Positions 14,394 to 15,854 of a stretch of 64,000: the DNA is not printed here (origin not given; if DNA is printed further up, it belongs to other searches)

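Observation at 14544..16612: Uncharacterised cassette: 386-aa protein with a HEPN-like RNTTGH motif, a 2-TM miniprotein and a divergent XRE regulator, next to vapBC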

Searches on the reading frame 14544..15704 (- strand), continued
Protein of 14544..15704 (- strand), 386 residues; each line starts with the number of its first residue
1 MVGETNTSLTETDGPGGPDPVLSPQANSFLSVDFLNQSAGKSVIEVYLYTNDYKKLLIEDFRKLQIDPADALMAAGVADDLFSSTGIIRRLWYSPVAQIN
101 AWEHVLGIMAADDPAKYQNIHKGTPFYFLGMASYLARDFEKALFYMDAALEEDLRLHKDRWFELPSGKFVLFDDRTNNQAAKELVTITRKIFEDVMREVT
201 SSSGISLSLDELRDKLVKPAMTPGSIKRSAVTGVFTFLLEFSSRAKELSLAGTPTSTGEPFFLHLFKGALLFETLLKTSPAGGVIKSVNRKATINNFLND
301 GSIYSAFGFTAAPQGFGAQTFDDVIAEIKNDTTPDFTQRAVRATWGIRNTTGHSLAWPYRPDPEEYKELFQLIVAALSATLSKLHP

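Call 34: find_encoding_contigs(protein=P0027, flank=6000, max_places=3)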
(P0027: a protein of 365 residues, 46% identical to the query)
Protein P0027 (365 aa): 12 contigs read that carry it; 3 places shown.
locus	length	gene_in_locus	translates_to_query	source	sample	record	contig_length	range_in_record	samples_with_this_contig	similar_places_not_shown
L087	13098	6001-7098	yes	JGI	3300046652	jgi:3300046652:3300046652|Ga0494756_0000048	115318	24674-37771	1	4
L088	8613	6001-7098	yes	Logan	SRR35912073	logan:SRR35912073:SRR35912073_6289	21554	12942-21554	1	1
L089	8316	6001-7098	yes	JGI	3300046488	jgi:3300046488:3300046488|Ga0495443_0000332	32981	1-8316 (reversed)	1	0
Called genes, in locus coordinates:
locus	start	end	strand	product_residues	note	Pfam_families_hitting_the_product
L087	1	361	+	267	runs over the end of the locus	PF13091:PLDc_2, PF00614:PLDc (faint)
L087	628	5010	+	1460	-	PF05729:NACHT (faint)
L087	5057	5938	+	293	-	-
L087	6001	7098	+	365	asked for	-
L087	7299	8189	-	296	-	PF02899:Phage_int_SAM_1, PF00589:Phage_integrase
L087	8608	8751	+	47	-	-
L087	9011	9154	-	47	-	-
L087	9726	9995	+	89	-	-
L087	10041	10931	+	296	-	PF08867:FRG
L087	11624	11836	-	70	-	-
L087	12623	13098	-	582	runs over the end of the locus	-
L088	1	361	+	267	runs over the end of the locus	PF13091:PLDc_2, PF00614:PLDc (faint)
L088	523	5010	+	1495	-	PF05729:NACHT (faint)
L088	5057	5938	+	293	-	-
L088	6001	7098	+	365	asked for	-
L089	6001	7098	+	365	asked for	-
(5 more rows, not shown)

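Call 35: search_protein_families(library=pfam, alignment_id=A1, max_evalue=1)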
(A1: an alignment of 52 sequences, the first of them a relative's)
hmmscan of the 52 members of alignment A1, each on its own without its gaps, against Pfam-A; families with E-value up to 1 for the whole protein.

A. member 1, P0001 (386 aa): 3 families
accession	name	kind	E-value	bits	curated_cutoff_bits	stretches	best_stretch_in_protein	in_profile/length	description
PF07719.23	TPR_2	-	0.0081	16.7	27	1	127-153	5-31/34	Tetratricopeptide repeat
PF14853.12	Fis1_TPR_C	-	0.052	14.2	25.3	1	127-152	5-30/53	Fis1 C-terminal tetratricopeptide repeat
PF13324.12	GCIP_N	-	0.28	11.7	27.5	0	349-382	12-47/144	Grap2 and cyclin-D-interacting, N-terminal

B. families by the number of members that match (of 52 scanned): 27 families (the first 25 are shown)
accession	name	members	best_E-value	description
PF07719.23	TPR_2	30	0.00014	Tetratricopeptide repeat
PF13181.12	TPR_8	10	0.0032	Tetratricopeptide repeat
PF14853.12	Fis1_TPR_C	10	0.0034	Fis1 C-terminal tetratricopeptide repeat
PF00515.34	TPR_1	6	0.00088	Tetratricopeptide repeat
PF02652.20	Lactate_perm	2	0.057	L-lactate permease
PF07721.20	TPR_4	2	0.13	Tetratricopeptide repeat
PF07885.22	Ion_trans_2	1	3.3e-07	Ion channel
PF00673.26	Ribosomal_L5_C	1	0.011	ribosomal L5P family C-terminus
PF12989.12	DUF3873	1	0.026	Domain of unknown function, B. Theta Gene description (DUF3873)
PF12101.13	DUF3577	1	0.059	Protein of unknown function (DUF3577)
PF13643.11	DUF4145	1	0.062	Domain of unknown function (DUF4145)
PF05566.18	Pox_vIL-18BP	1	0.082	Orthopoxvirus interleukin 18 binding protein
PF23116.1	HHD_RTEL1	1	0.09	RTEL1, HHD domain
PF17830.6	STI1-HOP_DP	1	0.11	STI1/HOP, DP domain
PF14732.11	UAE_UbL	1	0.11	Ubiquitin/SUMO-activating enzyme ubiquitin-like domain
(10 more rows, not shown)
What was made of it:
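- Scanning 52 members individually gives one DUF4145 hit at E=0.06 (call 35). TPR-like protein-interaction hairpin (call 35).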

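Call 36: search_protein_families(library=padloc, alignment_id=A1, max_evalue=1)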
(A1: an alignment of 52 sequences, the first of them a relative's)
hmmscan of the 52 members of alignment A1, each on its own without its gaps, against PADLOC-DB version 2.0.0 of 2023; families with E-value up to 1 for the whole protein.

A. member 1, P0001 (386 aa): 0 families

B. families by the number of members that match (of 52 scanned): 1 family
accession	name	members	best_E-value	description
PDLC02713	PbeC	1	0.0025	PbeC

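Call 48: search_protein_families(library=pfam, alignment_id=A3, max_evalue=0.00001)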
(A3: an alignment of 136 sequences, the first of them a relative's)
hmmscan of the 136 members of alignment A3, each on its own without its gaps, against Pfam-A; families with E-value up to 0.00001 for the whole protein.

A. member 1, L002:938-4048:+ (1036 aa): 5 families
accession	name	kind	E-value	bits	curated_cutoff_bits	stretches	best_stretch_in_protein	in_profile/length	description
PF07733.18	DNA_pol3_alpha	-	1.4e-83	280.9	23.9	1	281-534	1-260/260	Bacterial DNA polymerase III alpha NTPase domain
PF17657.6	DNA_pol3_finger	-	5.3e-58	195.5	22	1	538-703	2-166/166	Bacterial DNA polymerase III alpha subunit finger domain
PF02811.25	PHP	-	2.3e-20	74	26.4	1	14-138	4-128/164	PHP domain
PF14579.12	HHH_6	-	1.4e-19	70.5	25.6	1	777-868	2-90/90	Helix-hairpin-helix motif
PF01336.31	tRNA_anti-codon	-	1.9e-09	37.8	27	1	956-1018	11-72/75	OB-fold nucleic acid binding domain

B. families by the number of members that match (of 136 scanned): 93 families (the first 25 are shown)
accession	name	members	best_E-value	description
PF04851.21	ResIII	3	3.9e-19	Type III restriction enzyme, res subunit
PF04471.18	Mrr_cat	2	1.1e-33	Restriction endonuclease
PF01936.24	NYN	2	2.7e-30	NYN domain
PF04343.18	DUF488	2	1.3e-23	Domain of unknown function DUF488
PF00270.35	DEAD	2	3.5e-19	DEAD/DEAH box helicase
PF00271.37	Helicase_C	2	1.4e-18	Helicase conserved C-terminal domain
PF12867.12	DinB_2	2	2.8e-15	DinB superfamily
PF22722.2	NA-iREase1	2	6.7e-14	NACHT-associated inactive Restriction Endonuclease 1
PF02463.25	SMC_N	2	1.5e-12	RecF/RecN/SMC N terminal domain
PF21348.3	RGL11_C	1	1.3e-218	Rhamnogalacturonan lyase family 11, C-terminal domain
PF11867.13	T1RH-like_C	1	1.4e-133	Type I restriction enzyme HindI endonuclease subunit-like, C-terminal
PF01680.23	SOR_SNZ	1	1.5e-106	SOR/SNZ family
PF08543.17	Phos_pyr_kin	1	6.8e-91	Phosphomethylpyrimidine kinase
PF07733.18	DNA_pol3_alpha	1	1.4e-83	Bacterial DNA polymerase III alpha NTPase domain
PF18766.7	SWI2_SNF2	1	1.7e-80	SWI2/SNF2 ATPase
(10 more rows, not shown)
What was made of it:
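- Many loci have ordinary metabolic neighbours (call 48).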

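Call 51: search_protein_families(library=pfam, proteins=[P0135, P0134, P0139, P0148, P0156, P0186, P0235, L050:4218-5846:+, L025:8-1405:+, L066:4440-5792:+], max_evalue=0.1)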
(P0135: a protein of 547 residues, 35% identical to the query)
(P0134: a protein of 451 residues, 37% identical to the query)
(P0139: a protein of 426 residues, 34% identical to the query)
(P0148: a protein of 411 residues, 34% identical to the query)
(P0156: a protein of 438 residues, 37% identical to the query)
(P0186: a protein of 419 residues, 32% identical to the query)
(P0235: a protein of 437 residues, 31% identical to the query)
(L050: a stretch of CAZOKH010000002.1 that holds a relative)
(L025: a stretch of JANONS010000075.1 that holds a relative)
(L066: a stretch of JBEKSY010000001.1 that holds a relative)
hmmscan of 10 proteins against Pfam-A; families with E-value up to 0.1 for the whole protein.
P0135 (547 aa): 0 families

P0134 (451 aa): 1 family
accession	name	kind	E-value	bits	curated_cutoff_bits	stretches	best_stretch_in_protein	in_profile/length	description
PF22147.1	AcrIC5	-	0.088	13.4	27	0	144-170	8-34/53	Anti-CRISPR protein AcrIC5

P0139 (426 aa): 0 families

P0148 (411 aa): 2 families
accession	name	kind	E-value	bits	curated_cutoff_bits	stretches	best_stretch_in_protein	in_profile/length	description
PF07719.23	TPR_2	-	0.00057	20.3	27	1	152-181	5-34/34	Tetratricopeptide repeat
PF13181.12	TPR_8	-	0.0014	19.1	25.7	1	152-181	5-34/34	Tetratricopeptide repeat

P0156 (438 aa): 1 family
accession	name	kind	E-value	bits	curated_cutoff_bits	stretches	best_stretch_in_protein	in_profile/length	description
PF07719.23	TPR_2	-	0.073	13.7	27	0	152-181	5-34/34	Tetratricopeptide repeat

P0186 (419 aa): 1 family
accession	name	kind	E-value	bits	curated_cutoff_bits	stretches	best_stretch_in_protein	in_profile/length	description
PF03682.18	UPF0158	-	0.031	14.7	21.1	1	215-250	45-80/157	Uncharacterised protein family (UPF0158)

P0235 (437 aa): 1 family
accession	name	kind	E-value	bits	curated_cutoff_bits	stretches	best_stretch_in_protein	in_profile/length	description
PF23116.1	HHD_RTEL1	-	0.039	14.7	27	0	241-300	26-86/102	RTEL1, HHD domain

L050:4218-5846:+ (542 aa): 2 families
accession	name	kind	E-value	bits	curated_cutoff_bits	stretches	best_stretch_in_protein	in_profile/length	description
PF13443.12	HTH_26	-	0.037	14.7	22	0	12-65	2-56/63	Cro/C1-type HTH DNA-binding domain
PF14853.12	Fis1_TPR_C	-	0.091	13.4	25.3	0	273-309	4-42/53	Fis1 C-terminal tetratricopeptide repeat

L025:8-1405:+ (465 aa): 0 families

L066:4440-5792:+ (450 aa): 0 families

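Call 55: search_protein_families(library=phrogs, alignment_id=A1, max_evalue=1)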
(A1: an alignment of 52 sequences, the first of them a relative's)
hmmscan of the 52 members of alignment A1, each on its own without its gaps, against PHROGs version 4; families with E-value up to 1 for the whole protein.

A. member 1, P0001 (386 aa): 0 families

B. families by the number of members that match (of 52 scanned): 25 families
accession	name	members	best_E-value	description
phrog_30582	-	2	0.25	-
phrog_14690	-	1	0.019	cAMP-dependent Kef-type K+ transporter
phrog_16413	-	1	0.027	-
phrog_16190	-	1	0.05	-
phrog_25030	-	1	0.06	-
phrog_18789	-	1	0.073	-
phrog_16800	-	1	0.11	-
phrog_34143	-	1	0.13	-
phrog_32819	-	1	0.13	-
phrog_18483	-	1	0.14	-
phrog_1728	-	1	0.19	transcriptional regulator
phrog_34352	-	1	0.19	-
phrog_20204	-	1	0.2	-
phrog_38802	-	1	0.21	-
phrog_8917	-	1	0.22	-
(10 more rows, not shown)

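Call 67: find_homologous_proteins(query=L085:3489-3881:-, max_evalue=0.001)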
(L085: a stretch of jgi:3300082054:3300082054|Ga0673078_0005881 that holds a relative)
Query L085:3489-3881:- (130 aa): 1351 proteins with E <= 0.001 among 1379 candidates; the best 120 are listed.
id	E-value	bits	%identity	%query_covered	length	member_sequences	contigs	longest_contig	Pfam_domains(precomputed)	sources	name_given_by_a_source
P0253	2.9e-76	271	95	100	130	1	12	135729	PF01934.23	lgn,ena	-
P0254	7.0e-76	270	95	100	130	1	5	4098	PF01934.23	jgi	jgi:uncharacterized protein with HEPN domain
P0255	1.2e-75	269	94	100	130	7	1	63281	PF01934.23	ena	-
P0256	3.4e-75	268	93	100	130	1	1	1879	PF01934.23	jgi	jgi:uncharacterized protein with HEPN domain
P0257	6.7e-75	267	93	100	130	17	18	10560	PF01934.23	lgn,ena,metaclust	metaclust:\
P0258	1.3e-72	259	92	100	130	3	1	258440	PF01934.23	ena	-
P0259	1.6e-71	256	91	98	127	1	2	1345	PF01934.23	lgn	-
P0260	3.8e-71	255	90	98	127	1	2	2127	PF01934.23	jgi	jgi:uncharacterized protein with HEPN domain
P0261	4.8e-71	254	89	100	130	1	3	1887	PF01934.23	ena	-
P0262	2.9e-69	249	85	100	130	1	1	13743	PF01934.23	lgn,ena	-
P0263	3.0e-69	249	88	100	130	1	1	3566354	PF01934.23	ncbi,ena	-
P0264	3.8e-69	248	86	100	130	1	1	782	PF01934.23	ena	-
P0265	2.0e-68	246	87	100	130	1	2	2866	PF01934.23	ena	-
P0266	4.7e-68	245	86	100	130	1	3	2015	PF01934.23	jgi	jgi:uncharacterized protein with HEPN domain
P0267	5.2e-68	245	88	100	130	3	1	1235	PF01934.23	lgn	-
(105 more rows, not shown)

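Call 70: search_protein_families(library=pfam, proteins=[L043:3582-6176:+, L033:5255-6856:+, L018:5949-7571:+, L019:3678-6155:+, L028:6019-7974:+, L064:2090-3772:+, L011:3000-4730:+, L008:14-4663:+, L041:975-3374:+, L081:1936-4593:+], max_evalue=0.00001)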
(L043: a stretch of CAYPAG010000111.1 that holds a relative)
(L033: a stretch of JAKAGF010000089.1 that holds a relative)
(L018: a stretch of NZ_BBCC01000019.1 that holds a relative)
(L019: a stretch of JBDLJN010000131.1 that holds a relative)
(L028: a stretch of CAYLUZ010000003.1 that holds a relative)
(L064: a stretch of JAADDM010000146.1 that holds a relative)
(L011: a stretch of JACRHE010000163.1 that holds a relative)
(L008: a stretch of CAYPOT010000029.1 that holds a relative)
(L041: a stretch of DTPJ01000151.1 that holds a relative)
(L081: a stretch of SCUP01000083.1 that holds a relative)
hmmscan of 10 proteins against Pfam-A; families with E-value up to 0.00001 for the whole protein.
L043:3582-6176:+ (864 aa): 3 families
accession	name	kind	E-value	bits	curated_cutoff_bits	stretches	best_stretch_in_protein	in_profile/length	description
PF13166.12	AAA_13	-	9.3e-15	54.8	36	1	378-700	253-582/713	AAA domain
PF02463.25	SMC_N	-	1.5e-12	47.8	40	1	283-690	121-200/220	RecF/RecN/SMC N terminal domain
PF13304.12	AAA_21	-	1.1e-08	36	27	1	584-692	220-302/304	AAA domain, putative AbiEii toxin, Type IV TA system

L033:5255-6856:+ (533 aa): 1 family
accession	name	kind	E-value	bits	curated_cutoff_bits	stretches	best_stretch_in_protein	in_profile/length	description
PF01555.25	N6_N4_Mtase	-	1.4e-41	143.3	26.7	1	61-384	1-217/221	DNA methylase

L018:5949-7571:+ (540 aa): 0 families

L019:3678-6155:+ (825 aa): 5 families
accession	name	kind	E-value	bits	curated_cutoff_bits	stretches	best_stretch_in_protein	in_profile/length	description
PF17764.6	PriA_3primeBD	-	7.7e-24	83.8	22.7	1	65-167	1-96/96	3'DNA-binding domain (3'BD)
PF00270.35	DEAD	-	3.5e-19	69.6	26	1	295-438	18-165/167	DEAD/DEAH box helicase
PF04851.21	ResIII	-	4.6e-13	49.8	22.5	1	270-433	3-163/164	Type III restriction enzyme, res subunit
PF00271.37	Helicase_C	-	1.7e-12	48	23.5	1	594-682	31-109/110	Helicase conserved C-terminal domain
PF18074.6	PriA_C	-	4.7e-09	37.4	26.9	1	729-821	4-95/95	Primosomal protein N C-terminal domain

L028:6019-7974:+ (651 aa): 3 families
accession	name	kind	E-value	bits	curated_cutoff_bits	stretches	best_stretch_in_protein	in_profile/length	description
PF00664.28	ABC_membrane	-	4.6e-45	154.9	28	1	52-322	3-273/274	ABC transporter transmembrane region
PF00005.33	ABC_tran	-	3.2e-34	118.9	25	1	425-574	1-137/137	ABC transporter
PF02463.25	SMC_N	-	3.8e-06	26.9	40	0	469-614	114-209/220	RecF/RecN/SMC N terminal domain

L064:2090-3772:+ (560 aa): 2 families
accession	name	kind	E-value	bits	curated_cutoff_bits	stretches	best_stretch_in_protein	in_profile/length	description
PF04471.18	Mrr_cat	-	1.1e-33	116.2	21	1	182-291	1-115/115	Restriction endonuclease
PF22722.2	NA-iREase1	-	6.7e-14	52.2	27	1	190-287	1-104/106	NACHT-associated inactive Restriction Endonuclease 1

L011:3000-4730:+ (576 aa): 2 families
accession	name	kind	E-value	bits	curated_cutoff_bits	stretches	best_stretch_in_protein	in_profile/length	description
PF24389.1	ORC-CDC6-like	-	1.1e-13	51.2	27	1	11-289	5-308/571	ORC-CDC6-like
PF13240.11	Zn_Ribbon_1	-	8.4e-06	25.8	25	0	486-506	2-22/23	zinc-ribbon domain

L008:14-4663:+ (1549 aa): 7 families
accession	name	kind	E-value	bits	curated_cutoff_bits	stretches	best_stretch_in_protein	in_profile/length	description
PF18741.7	MTES_1575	-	1.2e-36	125.1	38.2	1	1231-1328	1-96/96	REase_MTES_1575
PF13195.11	DUF4011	-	2.1e-33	116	22.2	1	1-163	7-158/158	Protein of unknown function (DUF4011)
PF13086.12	AAA_11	-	7.4e-18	65.7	27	2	921-961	213-254/257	AAA domain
PF13087.12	AAA_12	-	2.9e-13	50.3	27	1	988-1186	4-193/195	AAA domain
PF11784.13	DUF3320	-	1.5e-11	44.5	25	1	1386-1432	2-49/50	Protein of unknown function (DUF3320)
PF13245.12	AAA_19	-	3.6e-10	40.6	25.1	0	278-339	1-68/134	AAA domain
PF13604.12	AAA_30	-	1.8e-07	31.5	27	0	276-337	4-67/191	AAA domain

L041:975-3374:+ (799 aa): 6 families
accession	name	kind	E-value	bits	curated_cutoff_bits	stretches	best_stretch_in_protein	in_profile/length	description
PF00176.29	SNF2-rel_dom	-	3.1e-49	168.1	24.9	1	212-469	1-286/290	SNF2-related domain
PF04471.18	Mrr_cat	-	8.3e-23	81.1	21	1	677-790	2-113/115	Restriction endonuclease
PF00271.37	Helicase_C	-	1.4e-18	67.6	23.5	1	484-590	7-110/110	Helicase conserved C-terminal domain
PF04851.21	ResIII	-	1.1e-16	61.7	22.5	1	209-365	4-163/164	Type III restriction enzyme, res subunit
PF00270.35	DEAD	-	5.2e-12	46.2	26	1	210-370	1-165/167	DEAD/DEAH box helicase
PF22722.2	NA-iREase1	-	4.1e-07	30.4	27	1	684-773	1-87/106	NACHT-associated inactive Restriction Endonuclease 1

L081:1936-4593:+ (885 aa): 0 families
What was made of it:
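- Many immediate neighbours are ordinary genes such as transporters, DinB, PriA and SOR/SNZ (calls 48, 70).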
